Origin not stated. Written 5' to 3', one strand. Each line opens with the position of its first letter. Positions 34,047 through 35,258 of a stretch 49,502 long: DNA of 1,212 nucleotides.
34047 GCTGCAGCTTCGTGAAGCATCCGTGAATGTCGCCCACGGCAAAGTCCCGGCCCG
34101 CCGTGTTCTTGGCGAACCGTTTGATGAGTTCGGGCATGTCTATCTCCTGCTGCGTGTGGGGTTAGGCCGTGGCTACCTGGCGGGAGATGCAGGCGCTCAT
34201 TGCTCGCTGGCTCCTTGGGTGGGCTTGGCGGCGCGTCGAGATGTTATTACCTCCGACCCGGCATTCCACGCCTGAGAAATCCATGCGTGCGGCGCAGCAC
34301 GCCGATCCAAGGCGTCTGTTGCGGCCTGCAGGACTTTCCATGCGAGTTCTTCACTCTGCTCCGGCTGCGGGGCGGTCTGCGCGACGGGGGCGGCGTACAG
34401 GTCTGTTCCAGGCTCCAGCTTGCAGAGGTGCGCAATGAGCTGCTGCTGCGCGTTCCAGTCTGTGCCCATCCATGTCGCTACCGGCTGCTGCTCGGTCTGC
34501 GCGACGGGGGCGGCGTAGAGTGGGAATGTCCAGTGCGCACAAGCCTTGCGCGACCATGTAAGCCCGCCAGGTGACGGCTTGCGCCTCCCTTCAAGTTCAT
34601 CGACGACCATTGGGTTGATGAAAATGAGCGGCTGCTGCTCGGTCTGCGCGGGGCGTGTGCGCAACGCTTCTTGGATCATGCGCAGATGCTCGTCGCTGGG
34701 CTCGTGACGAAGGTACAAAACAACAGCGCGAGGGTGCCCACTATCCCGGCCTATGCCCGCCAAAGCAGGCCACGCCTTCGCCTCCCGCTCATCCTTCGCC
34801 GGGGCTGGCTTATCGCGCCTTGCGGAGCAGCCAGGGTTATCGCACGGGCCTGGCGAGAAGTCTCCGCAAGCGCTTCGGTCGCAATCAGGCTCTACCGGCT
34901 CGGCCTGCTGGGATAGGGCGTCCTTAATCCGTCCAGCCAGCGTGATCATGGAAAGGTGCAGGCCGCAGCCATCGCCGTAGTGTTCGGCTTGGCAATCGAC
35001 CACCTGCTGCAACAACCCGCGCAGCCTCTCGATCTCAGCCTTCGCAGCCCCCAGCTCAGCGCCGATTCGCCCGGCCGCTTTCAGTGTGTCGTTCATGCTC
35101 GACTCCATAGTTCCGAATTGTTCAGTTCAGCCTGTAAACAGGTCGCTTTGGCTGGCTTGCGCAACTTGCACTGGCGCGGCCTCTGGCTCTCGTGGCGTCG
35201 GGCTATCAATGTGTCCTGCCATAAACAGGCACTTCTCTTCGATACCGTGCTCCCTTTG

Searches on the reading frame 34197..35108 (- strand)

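Call 95: search_protein_families(library=phrogs, proteins=[window:34197-35108:-], max_evalue=0.00001)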
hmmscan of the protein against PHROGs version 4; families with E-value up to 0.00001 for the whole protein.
window:34197-35108:- (303 aa): 2 families
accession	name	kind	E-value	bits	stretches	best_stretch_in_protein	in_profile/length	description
phrog_36186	-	unknown function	4.6e-10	40.5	1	112-154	42-84/93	-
phrog_9434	-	unknown function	5.6e-09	36.9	1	93-154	286-345/507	-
